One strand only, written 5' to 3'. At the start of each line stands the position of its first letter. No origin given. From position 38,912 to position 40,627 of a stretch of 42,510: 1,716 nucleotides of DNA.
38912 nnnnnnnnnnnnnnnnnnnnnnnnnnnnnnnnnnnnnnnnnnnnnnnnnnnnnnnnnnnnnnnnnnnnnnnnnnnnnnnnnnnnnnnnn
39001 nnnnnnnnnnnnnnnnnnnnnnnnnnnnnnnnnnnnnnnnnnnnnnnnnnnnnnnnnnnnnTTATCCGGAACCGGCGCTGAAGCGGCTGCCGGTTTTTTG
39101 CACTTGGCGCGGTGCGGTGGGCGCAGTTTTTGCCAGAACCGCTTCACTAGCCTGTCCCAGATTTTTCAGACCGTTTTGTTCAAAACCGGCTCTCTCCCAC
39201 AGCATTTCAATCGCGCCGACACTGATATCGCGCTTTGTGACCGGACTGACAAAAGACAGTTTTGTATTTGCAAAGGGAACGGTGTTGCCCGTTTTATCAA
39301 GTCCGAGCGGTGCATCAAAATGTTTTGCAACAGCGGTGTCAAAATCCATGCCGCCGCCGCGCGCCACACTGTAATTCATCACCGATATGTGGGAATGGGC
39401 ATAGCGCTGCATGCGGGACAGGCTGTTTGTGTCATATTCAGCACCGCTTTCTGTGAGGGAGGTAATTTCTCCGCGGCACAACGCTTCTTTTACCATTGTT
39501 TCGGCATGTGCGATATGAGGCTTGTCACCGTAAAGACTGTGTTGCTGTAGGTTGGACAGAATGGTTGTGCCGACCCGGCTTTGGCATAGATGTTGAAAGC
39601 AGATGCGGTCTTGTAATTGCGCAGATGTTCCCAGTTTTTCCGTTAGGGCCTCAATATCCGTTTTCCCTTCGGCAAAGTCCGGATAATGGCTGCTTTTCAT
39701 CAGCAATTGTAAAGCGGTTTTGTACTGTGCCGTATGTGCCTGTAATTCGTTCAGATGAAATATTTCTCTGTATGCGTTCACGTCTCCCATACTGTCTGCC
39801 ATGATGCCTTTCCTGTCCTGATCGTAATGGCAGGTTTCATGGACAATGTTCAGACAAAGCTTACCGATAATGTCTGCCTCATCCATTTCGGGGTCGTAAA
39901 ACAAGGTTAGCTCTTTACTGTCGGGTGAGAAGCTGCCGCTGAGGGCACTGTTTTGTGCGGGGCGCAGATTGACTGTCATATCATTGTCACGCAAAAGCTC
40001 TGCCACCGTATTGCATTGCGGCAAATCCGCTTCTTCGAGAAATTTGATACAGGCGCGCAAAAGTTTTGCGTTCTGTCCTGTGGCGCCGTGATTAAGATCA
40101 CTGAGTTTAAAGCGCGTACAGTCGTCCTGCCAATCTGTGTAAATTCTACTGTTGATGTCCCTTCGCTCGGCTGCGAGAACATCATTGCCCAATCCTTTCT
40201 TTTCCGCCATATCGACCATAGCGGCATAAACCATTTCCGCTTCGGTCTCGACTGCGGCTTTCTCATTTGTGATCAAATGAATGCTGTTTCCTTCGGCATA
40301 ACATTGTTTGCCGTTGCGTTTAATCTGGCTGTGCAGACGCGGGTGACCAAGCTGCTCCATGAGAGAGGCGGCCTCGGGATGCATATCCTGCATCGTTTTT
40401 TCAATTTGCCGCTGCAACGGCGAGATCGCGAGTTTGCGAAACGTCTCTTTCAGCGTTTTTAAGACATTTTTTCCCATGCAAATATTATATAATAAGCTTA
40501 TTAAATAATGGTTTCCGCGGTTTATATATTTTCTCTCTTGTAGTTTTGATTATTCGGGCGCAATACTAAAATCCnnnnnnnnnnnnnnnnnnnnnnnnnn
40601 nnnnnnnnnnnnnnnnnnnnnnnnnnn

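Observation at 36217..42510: Module of eukaryote-like protein-modification genes and HExxH proteins with no known pathway (best candidate for an undescribed system)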

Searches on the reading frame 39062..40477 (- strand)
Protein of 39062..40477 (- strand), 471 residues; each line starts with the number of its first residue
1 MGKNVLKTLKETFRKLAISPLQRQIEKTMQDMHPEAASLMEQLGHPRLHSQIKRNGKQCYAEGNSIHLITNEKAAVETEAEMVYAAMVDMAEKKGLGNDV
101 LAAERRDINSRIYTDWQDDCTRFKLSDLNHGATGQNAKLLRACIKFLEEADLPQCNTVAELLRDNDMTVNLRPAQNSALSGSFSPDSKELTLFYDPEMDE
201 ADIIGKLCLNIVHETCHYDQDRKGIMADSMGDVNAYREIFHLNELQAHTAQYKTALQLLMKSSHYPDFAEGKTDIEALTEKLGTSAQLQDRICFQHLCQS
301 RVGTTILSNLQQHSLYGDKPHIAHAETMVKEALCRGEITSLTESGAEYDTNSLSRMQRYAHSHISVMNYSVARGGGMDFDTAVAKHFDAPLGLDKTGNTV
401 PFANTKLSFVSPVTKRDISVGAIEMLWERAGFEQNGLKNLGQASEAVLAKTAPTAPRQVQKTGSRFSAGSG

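Call 3: search_protein_families(library=pfam, proteins=[window:39062-40477:-], max_evalue=0.1)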
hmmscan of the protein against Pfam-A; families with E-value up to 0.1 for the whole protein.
window:39062-40477:- (471 aa): 0 families

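Call 4: search_protein_families(library=ncbifam, proteins=[window:39062-40477:-], max_evalue=0.1)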
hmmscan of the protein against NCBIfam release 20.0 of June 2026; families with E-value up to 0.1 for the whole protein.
window:39062-40477:- (471 aa): 0 families

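Call 8: search_solved_structures(query=window:39062-40477:-, max_evalue=1)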
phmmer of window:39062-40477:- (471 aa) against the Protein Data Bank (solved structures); distinct sequences matched with E-value up to 1: 1.
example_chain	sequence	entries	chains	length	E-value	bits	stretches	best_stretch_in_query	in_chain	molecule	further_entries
7lbe_C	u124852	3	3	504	0.28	13.7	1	24-203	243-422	Envelope glycoprotein O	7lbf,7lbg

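Call 12: find_homologous_proteins(query=window:39062-40477:-, max_evalue=0.001)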
Query window:39062-40477:- (471 aa): 7 proteins with E <= 0.001 among 8000 candidates.
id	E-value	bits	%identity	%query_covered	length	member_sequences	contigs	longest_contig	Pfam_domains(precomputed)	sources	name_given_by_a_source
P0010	0.0e+0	1066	100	100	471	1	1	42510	-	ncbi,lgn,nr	ncbi:MAG: hypothetical protein EP349_02065 [Alphaproteobacteria bacterium]|nr:MAG: hypothetical prot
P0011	1.8e-238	810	76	100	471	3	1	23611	-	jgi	jgi:hypothetical protein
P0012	6.1e-229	779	73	100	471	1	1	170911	-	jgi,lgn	-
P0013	1.1e-213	729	74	91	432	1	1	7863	-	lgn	-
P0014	5.2e-178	611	59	99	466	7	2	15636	-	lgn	-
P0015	1.5e-80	290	36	91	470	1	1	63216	-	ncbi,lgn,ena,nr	ncbi:MAG: hypothetical protein COA45_10920 [Zetaproteobacteria bacterium]|nr:MAG: hypothetical prote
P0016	6.4e-58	215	31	97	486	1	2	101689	-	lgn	-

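Call 14: find_encoding_contigs(protein=P0015, flank=10000, max_places=3)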
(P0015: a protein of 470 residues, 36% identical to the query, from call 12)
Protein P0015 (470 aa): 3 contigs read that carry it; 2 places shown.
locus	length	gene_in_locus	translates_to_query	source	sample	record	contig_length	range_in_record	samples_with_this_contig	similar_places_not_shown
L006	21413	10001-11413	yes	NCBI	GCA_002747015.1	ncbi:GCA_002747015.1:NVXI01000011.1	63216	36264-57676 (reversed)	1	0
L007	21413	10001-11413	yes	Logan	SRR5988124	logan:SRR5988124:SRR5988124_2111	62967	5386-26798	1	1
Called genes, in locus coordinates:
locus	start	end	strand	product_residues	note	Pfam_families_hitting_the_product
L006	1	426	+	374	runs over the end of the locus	PF25954:Beta-barrel_RND_2 (faint), PF25917:BSH_RND, PF25973:BSH_CzcB (weak), PF25876:HH_MFP_RND (faint), PF25944:Beta-barrel_RND, PF25989:YknX_C (weak)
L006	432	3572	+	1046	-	PF00873:ACR_tran, PF03176:MMPL, PF02355:SecD_SecF_C (weak), PF03176:MMPL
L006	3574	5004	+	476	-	PF02321:OEP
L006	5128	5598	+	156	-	-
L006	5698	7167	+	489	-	PF02696:SelO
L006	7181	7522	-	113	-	PF01329:Pterin_4a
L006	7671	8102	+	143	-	-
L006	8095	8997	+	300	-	-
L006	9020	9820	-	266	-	PF05257:CHAP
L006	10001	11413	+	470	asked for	-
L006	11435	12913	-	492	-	PF01645:Glu_synthase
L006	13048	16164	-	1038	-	PF03707:MHYT, PF00512:HisKA, PF02518:HATPase_c, PF00072:Response_reg, PF01627:Hpt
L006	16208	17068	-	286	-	PF00072:Response_reg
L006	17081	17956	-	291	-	PF00072:Response_reg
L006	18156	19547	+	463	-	PF00072:Response_reg, PF00158:Sigma54_activat, PF07728:AAA_5 (weak), PF14532:Sigma54_activ_2, PF25601:AAA_lid_14, PF02954:HTH_8 (weak)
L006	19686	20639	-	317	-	PF00291:PALP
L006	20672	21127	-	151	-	PF02082:Rrf2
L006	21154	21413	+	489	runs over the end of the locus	PF13241:NAD_binding_7, PF14824:Sirohm_synth_M, PF10414:CysG_dimeriser (weak), PF00590:TP_methylase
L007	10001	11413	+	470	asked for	-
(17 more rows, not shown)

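Call 15: find_encoding_contigs(protein=P0016, flank=10000, max_places=3)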
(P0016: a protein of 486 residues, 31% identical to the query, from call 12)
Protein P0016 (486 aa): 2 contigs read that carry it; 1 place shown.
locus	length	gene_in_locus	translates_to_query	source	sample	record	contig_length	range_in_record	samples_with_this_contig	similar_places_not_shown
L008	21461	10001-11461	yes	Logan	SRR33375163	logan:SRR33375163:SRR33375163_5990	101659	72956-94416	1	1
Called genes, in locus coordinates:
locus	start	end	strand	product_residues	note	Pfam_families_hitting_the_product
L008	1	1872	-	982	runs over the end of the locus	PF12729:4HB_MCP_1 (weak), PF00512:HisKA, PF02518:HATPase_c, PF00072:Response_reg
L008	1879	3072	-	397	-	PF13433:Peripla_BP_5, PF13458:Peripla_BP_6, PF01094:ANF_receptor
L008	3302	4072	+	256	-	PF00106:adh_short, PF08659:KR, PF13561:adh_short_C2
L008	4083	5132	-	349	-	-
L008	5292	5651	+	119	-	-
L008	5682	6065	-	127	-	-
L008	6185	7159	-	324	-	PF00294:PfkB, PF08543:Phos_pyr_kin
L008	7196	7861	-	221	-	PF00702:Hydrolase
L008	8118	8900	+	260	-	PF00156:Pribosyltran (weak), PF14681:UPRTase (faint)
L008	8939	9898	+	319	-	PF01156:IU_nuc_hydro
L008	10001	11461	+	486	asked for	-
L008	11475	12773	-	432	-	PF00155:Aminotran_1_2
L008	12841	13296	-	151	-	-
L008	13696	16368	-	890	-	PF13353:Fer4_12 (faint), PF04055:Radical_SAM, PF01875:Memo, PF01871:AMMECR1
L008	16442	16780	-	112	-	PF08274:Zn_Ribbon_YjdM, PF03831:YjdM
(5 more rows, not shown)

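Call 16: find_encoding_contigs(protein=P0014, flank=10000, max_places=3)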
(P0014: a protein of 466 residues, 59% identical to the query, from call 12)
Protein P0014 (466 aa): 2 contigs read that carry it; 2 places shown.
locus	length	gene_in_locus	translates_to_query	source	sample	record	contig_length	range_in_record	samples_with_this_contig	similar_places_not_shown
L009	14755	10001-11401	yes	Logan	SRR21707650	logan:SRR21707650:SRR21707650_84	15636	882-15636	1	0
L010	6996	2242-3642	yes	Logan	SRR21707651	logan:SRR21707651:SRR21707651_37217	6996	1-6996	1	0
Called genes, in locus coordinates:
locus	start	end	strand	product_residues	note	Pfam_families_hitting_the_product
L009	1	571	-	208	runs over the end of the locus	-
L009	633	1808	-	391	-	PF00162:PGK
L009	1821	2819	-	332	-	PF01300:Sua5_yciO_yrdC, PF03481:Sua5_C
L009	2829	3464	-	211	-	PF12766:Pyridox_oxase_2, PF01243:PNPOx_N, PF10590:PNP_phzG_C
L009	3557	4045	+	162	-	PF13441:Gly-zipper_YMGG (weak), PF05433:Rick_17kDa_Anti (weak), PF16998:17kDa_Anti_2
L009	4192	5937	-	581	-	PF05816:TelA (weak)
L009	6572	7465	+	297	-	PF00318:Ribosomal_S2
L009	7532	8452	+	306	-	PF00889:EF_TS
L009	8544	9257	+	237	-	-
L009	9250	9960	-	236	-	PF13640:2OG-FeII_Oxy_3, PF13661:2OG-FeII_Oxy_4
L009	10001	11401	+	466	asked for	-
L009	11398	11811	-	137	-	PF00023:Ank (faint), PF12796:Ank_2 (weak)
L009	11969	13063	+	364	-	-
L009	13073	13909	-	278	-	PF24827:AstE_AspA_cat (weak)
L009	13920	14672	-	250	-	PF01209:Ubie_methyltran, PF13847:Methyltransf_31, PF08241:Methyltransf_11, PF08242:Methyltransf_12, PF13649:Methyltransf_25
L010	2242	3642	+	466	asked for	-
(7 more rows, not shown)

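Call 24: search_protein_families(library=pfam, proteins=[P0015, P0016, L006:9020-9820:-, L006:8095-8997:+, L006:7671-8102:+], max_evalue=1)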
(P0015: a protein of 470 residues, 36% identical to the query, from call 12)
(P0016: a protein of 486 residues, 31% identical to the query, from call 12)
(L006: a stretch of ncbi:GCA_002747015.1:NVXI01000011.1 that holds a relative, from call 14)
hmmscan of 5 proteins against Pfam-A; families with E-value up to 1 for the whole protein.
P0015 (470 aa): 0 families

P0016 (486 aa): 3 families
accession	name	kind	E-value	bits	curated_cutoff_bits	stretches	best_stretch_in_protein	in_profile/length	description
PF06114.19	Peptidase_M78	-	0.076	13.3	22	1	219-287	45-105/123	IrrE N-terminal-like domain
PF17832.7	Pre-PUA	-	0.14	13.3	23.5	1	9-40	5-36/86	Pre-PUA-like domain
PF11965.13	DUF3479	-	0.14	12.7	27.4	1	84-181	54-150/159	Domain of unknown function (DUF3479)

L006:9020-9820:- (266 aa): 1 family
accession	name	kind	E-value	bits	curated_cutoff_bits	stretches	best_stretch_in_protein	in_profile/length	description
PF05257.22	CHAP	-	3.9e-10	40.5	26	1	25-113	4-76/81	CHAP domain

L006:8095-8997:+ (300 aa): 0 families

L006:7671-8102:+ (143 aa): 0 families

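Call 30: predict_structure(alignment_id=A1)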
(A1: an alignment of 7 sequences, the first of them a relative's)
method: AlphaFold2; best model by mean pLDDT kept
length: 471 residues; sequences in the alignment: 7
mean_pLDDT: 77.2   pTM: 0.76
mean pLDDT of the five models: 77.2, 75.6, 74.6, 70.7, 69.7
residues with pLDDT >= 90: 210; 70-90: 122; 50-70: 50; < 50: 89
segments of 3 or more residues with pLDDT < 50: 364-377, 399-418, 420-471
pLDDT, mean of each block of 10 residues (from residue 1): 61 67 91 92 91 86 91 92 95 91 94 91 92 91 96 95 94 75 88 91 94 94 75 67 86 96 92 94 94 93 92 86 88 83 80 60 43 47 80 67 42 42 42 35 33 34 31 35
secondary structure, 60 per line:
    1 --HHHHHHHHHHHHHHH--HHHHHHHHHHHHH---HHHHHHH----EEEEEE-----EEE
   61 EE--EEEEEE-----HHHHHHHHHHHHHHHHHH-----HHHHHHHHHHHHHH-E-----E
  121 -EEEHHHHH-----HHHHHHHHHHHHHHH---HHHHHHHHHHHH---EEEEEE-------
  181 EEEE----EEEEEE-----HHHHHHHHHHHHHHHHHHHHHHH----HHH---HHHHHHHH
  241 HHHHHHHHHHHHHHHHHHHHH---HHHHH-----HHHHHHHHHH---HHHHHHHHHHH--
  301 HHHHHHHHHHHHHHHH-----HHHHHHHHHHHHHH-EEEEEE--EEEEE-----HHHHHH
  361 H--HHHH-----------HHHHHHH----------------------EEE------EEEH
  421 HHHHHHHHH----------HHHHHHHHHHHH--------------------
elements in order: H3-17 H20-32 H36-42 E47-52 E58-62 E65-70 H76-93 H99-112 E122-124 H125-129 H135-149 H153-164 E168-173 E181-184 E189-194 H200-222 H233-261 H265-269 H275-284 H288-298 H301-316 H322-335 E337-342 E345-349 H355-361 H364-367 H379-385 E408-410 E417-419 H420-429 H440-451
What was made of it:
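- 39062..40477 (-): Z471: a cytosolic 471-aa putative gluzincin-type metallopeptidase from a rare family. Its 3' end overlaps the Ank gene convergently by 20 nt. AF2 model with pLDDT 77 and pTM 0.76 (call 30).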

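Call 36: fold_search(model_id=the predicted structure, library=pdb)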
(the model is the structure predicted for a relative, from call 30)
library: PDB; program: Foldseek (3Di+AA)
matches with E <= 10: 56; with E <= 0.001: 0
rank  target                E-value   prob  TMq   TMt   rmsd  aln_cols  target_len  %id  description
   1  4qhf                  1.7e-01  0.92  0.12  0.42   3.8        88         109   14  Crystal structure of Methanocaldococcus jannaschii monomeric selecase (released 2014-07-16)
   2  6d2s                  2.8e-01  0.69  0.19  0.29  11.7       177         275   16  Mycobacterium tuberculosis transcriptional regulator (released 2019-04-17)
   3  6cz6_D                3.2e-01  0.51  0.17  0.23  13.2       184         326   15  Mycobacterium tuberculosis transcriptional regulator (released 2019-04-17)
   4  6cyy_A                4.3e-01  0.54  0.19  0.25  11.5       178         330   16  Mycobacterium tuberculosis transcriptional regulator (released 2019-04-17)
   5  6cz6_C                4.5e-01  0.54  0.19  0.25  11.8       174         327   16  Mycobacterium tuberculosis transcriptional regulator (released 2019-04-17)
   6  4qhi_C                5.4e-01  0.77  0.12  0.43   3.6        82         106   16  Crystal structure of Methanocaldococcus jannaschii selecase mutant R36W (released 2014-07-16)
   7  4qhj_A                6.2e-01  0.69  0.12  0.42   3.9        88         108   14  Crystal structure of Methanocaldococcus jannaschii selecase mutant I100F+H107F (released 2014-07-16)
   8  6cz6_A                6.9e-01  0.38  0.18  0.24  12.8       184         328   16  Mycobacterium tuberculosis transcriptional regulator (released 2019-04-17)
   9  4jiu                  7.5e-01  0.66  0.14  0.45   5.1       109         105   13  Crystal structure of the metallopeptidase zymogen of Pyrococcus abyssi abylysin (released 2013-06-12)
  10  7xyo_A                9.5e-01  0.13  0.15  0.14  15.4       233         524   12  Crystal Structure of a M61 aminopeptidase family member from Myxococcus fulvus (released 2023-06-07)
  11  4jix_A                1.1e+00  0.51  0.12  0.40   6.9        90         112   19  Crystal structure of the metallopeptidase zymogen of Methanocaldococcus jannaschii jannalysin (released 2013-06-12)
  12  7nvo_B                1.1e+00  0.04  0.08  0.12  20.2       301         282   10  Human TRiC complex in open state with nanobody bound (released 2022-03-02)
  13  4qhi_D                1.4e+00  0.35  0.11  0.38   4.0        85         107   13  Crystal structure of Methanocaldococcus jannaschii selecase mutant R36W (released 2014-07-16)
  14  1k9x_A                1.6e+00  0.04  0.12  0.11  24.6       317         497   13  Structure of Pyrococcus furiosus carboxypeptidase Apo-Yb (released 2002-11-06)
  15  3dti                  1.8e+00  0.08  0.14  0.20  16.5       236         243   11  Crystal structure of the IRRE protein, a central regulator of DNA damage repair in deinococcaceae (released 2009-02-10)
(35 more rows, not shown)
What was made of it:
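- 39062..40477 (-): The best Foldseek matches are the minigluzincins selecase and abylysin, then IrrE, SprT and BlaR1, all weak (E 0.17, probability 0.92; call 36).
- On Zincin/gluzincin metallopeptidase (Z471): The top Foldseek hits are all zincins, but at E 0.17 or weaker (calls 30, 36).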

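Call 45: find_related_loci(query=A1, collection=genome_contigs, flank=10000)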
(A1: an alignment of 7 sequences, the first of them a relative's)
Query A1 (471 aa) in genome_contigs; peptide patterns used: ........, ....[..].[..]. (x = any residue, [..] = any of these).
34 stretches matched a pattern; 4 encode a relative of the query (tblastn E <= 1e-3); 4 distinct loci.
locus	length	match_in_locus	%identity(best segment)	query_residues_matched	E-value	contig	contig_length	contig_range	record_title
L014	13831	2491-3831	36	5-449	2e-91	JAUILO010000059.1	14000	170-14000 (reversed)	MAG: Alphaproteobacteria bacterium isolate Co_bin.48 NODE_24225_length_14000_cov_1.001874, whole genome shotgun sequence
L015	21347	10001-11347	33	4-442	3e-80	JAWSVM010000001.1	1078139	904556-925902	MAG: Alphaproteobacteria bacterium isolate AMN13_PHB_alp1 T50P3HB_contig_4, whole genome shotgun sequence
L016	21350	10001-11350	35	5-448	2e-77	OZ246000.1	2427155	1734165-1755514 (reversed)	MAG: uncultured Micavibrio sp. isolate cbe261f4-5b29-49d5-a76a-7d5a1014ef1b genome assembly, chromosome: 1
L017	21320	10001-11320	34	4-431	3e-82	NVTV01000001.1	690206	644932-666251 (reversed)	MAG: Alphaproteobacteria bacterium isolate NORP106 Contig_source1382A_8, whole genome shotgun sequence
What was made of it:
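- Tried and rejected: I used the Z471 alignment instead (call 45).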

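Call 77: search_protein_families(library=padloc, proteins=[window:39062-40477:-], max_evalue=0.01)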
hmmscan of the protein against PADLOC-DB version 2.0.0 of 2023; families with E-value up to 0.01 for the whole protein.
window:39062-40477:- (471 aa): 0 families

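Call 78: search_protein_families(library=phrogs, proteins=[window:39062-40477:-], max_evalue=0.01)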
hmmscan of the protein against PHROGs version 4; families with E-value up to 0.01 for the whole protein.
window:39062-40477:- (471 aa): 0 families

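Call 82: search_dna_similar(query=window:39062-40477:-, collection=plasmids, mode=protein, max_evalue=0.001, max_rows=10)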
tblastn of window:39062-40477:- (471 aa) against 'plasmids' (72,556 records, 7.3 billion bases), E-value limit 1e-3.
No match.

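Call 89: search_solved_structures(query=A1, max_evalue=10)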
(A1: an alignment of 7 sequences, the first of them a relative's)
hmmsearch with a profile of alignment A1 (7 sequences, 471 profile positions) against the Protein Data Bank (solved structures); distinct sequences matched with E-value up to 10: 2.
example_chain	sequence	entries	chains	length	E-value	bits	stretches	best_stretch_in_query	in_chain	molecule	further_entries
1at0_A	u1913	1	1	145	1.5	10.8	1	134-204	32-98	17-HEDGEHOG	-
1p4u_A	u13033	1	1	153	1.6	10.6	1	138-185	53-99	ADP-ribosylation factor binding protein GGA3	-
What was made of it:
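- Closest known: Minigluzincins. Different: There is no sequence-level match to any Pfam, NCBIfam or PDB entry (calls 3, 4, 8, 89).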
